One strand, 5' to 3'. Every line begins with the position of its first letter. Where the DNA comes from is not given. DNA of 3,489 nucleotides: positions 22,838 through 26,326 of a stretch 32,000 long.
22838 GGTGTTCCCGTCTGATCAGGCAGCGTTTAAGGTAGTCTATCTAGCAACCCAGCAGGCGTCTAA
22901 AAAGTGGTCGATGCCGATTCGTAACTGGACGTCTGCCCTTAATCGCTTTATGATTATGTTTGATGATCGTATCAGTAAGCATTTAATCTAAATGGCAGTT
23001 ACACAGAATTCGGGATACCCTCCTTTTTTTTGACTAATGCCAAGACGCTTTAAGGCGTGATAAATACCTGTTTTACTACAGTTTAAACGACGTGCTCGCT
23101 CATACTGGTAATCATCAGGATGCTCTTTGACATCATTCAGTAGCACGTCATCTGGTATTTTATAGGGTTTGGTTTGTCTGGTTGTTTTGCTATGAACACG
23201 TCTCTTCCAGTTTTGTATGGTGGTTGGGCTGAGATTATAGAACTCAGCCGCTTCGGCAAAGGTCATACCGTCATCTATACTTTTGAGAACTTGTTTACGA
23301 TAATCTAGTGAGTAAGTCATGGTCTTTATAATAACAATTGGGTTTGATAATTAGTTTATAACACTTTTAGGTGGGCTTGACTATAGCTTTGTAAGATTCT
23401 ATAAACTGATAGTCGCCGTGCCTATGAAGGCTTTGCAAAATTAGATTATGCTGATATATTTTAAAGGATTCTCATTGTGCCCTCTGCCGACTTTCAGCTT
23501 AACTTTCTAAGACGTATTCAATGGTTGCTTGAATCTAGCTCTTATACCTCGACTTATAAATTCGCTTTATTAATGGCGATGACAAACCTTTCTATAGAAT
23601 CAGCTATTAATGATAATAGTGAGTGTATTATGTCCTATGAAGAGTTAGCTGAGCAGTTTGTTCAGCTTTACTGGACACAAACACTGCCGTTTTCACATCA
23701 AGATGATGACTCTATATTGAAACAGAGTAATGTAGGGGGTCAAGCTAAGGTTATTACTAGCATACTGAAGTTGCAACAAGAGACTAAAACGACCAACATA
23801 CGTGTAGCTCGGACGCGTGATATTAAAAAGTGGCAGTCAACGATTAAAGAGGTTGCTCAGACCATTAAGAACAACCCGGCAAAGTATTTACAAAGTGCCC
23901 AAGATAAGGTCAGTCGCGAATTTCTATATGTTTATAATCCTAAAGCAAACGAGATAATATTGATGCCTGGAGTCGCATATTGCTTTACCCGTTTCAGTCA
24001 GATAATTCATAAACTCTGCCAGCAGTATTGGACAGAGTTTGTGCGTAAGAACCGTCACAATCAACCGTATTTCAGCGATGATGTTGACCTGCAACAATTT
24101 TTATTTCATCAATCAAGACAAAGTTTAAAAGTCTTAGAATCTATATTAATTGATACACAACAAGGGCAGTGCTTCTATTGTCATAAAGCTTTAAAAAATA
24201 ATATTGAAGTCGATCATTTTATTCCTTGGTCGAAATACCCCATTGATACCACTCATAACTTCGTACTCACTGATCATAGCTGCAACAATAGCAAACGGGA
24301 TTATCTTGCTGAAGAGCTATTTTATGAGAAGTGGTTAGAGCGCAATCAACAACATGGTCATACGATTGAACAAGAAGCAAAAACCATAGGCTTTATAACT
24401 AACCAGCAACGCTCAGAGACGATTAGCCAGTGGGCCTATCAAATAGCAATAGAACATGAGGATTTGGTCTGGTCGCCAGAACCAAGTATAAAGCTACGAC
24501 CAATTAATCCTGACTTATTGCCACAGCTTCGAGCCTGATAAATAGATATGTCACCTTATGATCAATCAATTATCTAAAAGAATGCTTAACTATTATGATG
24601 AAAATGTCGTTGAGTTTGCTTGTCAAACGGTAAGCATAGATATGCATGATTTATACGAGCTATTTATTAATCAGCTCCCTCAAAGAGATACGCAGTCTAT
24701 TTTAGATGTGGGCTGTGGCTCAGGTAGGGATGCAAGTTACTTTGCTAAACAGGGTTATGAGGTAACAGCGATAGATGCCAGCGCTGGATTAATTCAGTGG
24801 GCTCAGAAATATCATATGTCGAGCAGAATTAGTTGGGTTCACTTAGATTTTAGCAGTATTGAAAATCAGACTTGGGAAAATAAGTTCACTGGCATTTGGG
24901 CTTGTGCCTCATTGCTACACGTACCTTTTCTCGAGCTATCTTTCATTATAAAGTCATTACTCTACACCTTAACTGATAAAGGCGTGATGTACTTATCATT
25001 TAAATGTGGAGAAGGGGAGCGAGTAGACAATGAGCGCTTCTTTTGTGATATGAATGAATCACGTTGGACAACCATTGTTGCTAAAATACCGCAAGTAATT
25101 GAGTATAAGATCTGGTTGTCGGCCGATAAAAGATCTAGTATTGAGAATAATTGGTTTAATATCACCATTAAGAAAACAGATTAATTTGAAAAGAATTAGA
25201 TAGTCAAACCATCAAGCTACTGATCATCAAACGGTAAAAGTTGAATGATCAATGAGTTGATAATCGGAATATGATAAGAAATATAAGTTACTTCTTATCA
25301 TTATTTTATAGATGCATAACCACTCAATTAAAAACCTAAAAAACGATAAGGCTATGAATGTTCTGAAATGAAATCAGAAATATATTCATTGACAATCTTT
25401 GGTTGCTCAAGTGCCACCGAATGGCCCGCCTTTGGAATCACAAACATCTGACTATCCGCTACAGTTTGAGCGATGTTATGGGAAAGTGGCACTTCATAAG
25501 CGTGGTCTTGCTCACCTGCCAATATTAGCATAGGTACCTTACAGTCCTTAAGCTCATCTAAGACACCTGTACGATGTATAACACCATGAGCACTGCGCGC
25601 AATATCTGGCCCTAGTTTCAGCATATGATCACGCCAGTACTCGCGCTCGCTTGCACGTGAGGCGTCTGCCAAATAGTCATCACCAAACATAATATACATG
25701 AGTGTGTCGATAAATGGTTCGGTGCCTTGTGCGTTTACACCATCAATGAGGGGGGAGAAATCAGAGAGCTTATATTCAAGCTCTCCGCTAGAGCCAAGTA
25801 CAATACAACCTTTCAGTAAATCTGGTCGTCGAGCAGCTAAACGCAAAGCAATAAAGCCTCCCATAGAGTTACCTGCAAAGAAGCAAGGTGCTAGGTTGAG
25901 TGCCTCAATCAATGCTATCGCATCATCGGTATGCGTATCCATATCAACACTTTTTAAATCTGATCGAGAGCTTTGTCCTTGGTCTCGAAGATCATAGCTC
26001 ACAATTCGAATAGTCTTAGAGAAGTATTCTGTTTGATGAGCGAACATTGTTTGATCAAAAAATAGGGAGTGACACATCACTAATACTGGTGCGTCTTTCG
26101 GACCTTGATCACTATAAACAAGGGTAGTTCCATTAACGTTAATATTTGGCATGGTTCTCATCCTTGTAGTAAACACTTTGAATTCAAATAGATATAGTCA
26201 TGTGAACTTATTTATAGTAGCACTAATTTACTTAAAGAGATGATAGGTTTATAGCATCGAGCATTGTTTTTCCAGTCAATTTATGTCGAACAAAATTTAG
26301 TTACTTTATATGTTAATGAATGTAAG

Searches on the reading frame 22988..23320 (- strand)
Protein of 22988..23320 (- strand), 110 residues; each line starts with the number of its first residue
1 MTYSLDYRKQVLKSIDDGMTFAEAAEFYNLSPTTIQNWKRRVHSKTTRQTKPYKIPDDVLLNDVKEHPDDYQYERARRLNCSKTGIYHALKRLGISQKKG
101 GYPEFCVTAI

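Call 9: search_protein_families(library=pfam, proteins=[window:22988-23320:-], max_evalue=0.01)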
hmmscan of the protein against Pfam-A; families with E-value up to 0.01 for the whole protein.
window:22988-23320:- (110 aa): 12 families
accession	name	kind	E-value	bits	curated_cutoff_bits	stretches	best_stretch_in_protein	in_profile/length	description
PF01710.22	HTH_Tnp_IS630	-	7.2e-17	62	21.3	1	1-101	1-102/119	Transposase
PF13551.12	HTH_29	-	5e-09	36.6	28.1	1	8-45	1-39/64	Winged helix-turn helix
PF13384.12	HTH_23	-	9.2e-08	32.1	24.6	1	4-42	3-41/50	Homeodomain-like domain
PF13518.12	HTH_28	-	4.7e-07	30.2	25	1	8-41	2-35/52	Helix-turn-helix domain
PF12728.13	HTH_17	-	2e-05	25.2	27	1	19-38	2-21/51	Helix-turn-helix domain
PF13542.12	HTH_Tnp_ISL3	-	2.2e-05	24.3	27.4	1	3-40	12-48/51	Helix-turn-helix domain of transposase family ISL3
PF08281.18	Sigma70_r4_2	-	0.00028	20.9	25.7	0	6-41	14-49/54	Sigma-70, region 4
PF00196.25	GerE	-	0.00056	19.9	23.5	1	9-45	8-44/57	Bacterial regulatory proteins, luxR family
PF01527.26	HTH_Tnp_1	-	0.0013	19.4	24.1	1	3-49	7-55/75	Transposase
PF13936.12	HTH_38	-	0.0061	16.7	27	0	5-37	7-39/44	Helix-turn-helix domain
PF08822.17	DUF1804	-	0.0062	16.9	29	1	3-42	3-43/164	Protein of unknown function (DUF1804)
PF05225.22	HTH_psq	-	0.0087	16.2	20.4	0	17-41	14-39/45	helix-turn-helix, Psq domain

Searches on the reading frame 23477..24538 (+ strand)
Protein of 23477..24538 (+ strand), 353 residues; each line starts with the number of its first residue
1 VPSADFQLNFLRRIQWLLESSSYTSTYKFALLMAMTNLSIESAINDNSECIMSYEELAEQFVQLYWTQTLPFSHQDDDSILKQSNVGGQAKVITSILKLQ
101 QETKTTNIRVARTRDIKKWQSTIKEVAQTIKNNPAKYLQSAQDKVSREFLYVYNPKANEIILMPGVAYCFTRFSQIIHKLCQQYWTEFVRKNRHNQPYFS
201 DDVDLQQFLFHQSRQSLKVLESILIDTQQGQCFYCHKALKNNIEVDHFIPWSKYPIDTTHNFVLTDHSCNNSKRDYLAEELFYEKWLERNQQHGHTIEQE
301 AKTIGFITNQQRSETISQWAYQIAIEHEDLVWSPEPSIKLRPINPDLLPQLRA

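Call 8: search_protein_families(library=pfam, proteins=[window:23477-24538:+], max_evalue=0.01)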
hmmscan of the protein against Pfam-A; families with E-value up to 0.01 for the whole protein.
window:23477-24538:+ (353 aa): 3 families
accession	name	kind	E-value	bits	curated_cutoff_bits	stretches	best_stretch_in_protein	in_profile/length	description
PF13395.12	HNH_4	-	4.6e-07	30.1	22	1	239-277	14-52/54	HNH endonuclease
PF01844.29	HNH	-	0.00041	20.9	21.4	1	232-274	1-45/47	HNH endonuclease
PF14279.12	HNH_5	-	0.0064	16.8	27.5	1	232-281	1-51/56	HNH endonuclease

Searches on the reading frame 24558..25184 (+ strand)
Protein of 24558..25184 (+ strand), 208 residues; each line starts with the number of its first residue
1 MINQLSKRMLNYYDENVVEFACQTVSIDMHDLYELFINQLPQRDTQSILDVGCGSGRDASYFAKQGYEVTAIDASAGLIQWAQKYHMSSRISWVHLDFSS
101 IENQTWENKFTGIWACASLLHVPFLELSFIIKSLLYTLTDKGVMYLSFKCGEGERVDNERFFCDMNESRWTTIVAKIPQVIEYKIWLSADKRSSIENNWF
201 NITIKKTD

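Call 9: search_protein_families(library=pfam, proteins=[window:24558-25184:+], max_evalue=0.01)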
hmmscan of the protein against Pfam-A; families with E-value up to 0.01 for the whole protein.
window:24558-25184:+ (208 aa): 12 families
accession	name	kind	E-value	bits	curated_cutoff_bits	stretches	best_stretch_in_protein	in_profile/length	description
PF13649.12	Methyltransf_25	-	4.1e-13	50.3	27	1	48-140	1-95/97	Methyltransferase domain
PF08241.18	Methyltransf_11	-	1.3e-10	42.2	21.2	1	49-129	1-78/95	Methyltransferase domain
PF13489.12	Methyltransf_23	-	3.6e-10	40.3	27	1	34-147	10-117/164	Methyltransferase domain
PF08242.18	Methyltransf_12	-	7.9e-09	36.6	30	1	49-143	1-97/98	Methyltransferase domain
PF03848.20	TehB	-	5.7e-08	32.9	20.4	1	47-134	33-120/193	Tellurite resistance protein TehB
PF13847.12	Methyltransf_31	-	4.4e-07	30.1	27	1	45-146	4-109/145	Methyltransferase domain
PF05175.20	MTS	-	3.1e-05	24.1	23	1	34-111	21-100/170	Methyltransferase small domain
PF09445.16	Methyltransf_15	-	5.4e-05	23.3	22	1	46-109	2-69/165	RNA cap guanine-N2 methyltransferase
PF05724.17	TPMT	-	0.00016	21.8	26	1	29-84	22-78/218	Thiopurine S-methyltransferase (TPMT)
PF00398.26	RrnaAD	-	0.0036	16.9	24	1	37-103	23-90/263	Ribosomal RNA adenine dimethylase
PF05401.17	NodS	-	0.0038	17.5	24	1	38-103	37-103/201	Nodulation protein S (NodS)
PF01209.24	Ubie_methyltran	-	0.0061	16.4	20.1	1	23-90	25-96/233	ubiE/COQ5 methyltransferase family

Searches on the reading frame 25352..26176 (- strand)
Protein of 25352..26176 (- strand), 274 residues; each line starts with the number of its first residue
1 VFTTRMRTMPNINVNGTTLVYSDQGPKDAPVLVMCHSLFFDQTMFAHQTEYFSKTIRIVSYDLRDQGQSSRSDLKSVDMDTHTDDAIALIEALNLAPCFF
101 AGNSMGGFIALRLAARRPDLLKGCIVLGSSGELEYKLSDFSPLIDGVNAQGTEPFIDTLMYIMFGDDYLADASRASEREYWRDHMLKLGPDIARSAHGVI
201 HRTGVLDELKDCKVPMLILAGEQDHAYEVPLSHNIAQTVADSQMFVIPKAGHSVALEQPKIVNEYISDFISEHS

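Call 9: search_protein_families(library=pfam, proteins=[window:25352-26176:-], max_evalue=0.01)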
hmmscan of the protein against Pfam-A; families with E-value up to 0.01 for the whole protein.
window:25352-26176:- (274 aa): 9 families
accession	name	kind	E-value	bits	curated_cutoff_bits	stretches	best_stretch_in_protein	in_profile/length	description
PF12697.13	Abhydrolase_6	-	8.1e-19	69.6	26.3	1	32-263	1-215/217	Alpha/beta hydrolase family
PF12146.15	Hydrolase_4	-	4.1e-17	62.7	27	1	31-258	6-238/239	Serine aminopeptidase, S33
PF00561.26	Abhydrolase_1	-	8e-17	62.1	25.8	1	30-258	1-244/245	alpha/beta hydrolase fold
PF20408.4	Abhydrolase_11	-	3e-05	24.3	27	0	82-128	60-106/193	Alpha/beta hydrolase domain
PF03096.20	Ndr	-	7.2e-05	22.1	23.3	1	71-269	74-275/283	Ndr family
PF01738.24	DLH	-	0.00028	21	21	1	205-260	135-194/217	Dienelactone hydrolase family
PF12695.13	Abhydrolase_5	-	0.0031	17.7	27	0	84-132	44-92/164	Alpha/beta hydrolase family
PF08386.16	Abhydrolase_4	-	0.0047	17.5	21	1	212-271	33-92/103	TAP-like protein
PF00756.26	Esterase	-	0.0063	16.7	22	1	100-126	119-145/251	Putative esterase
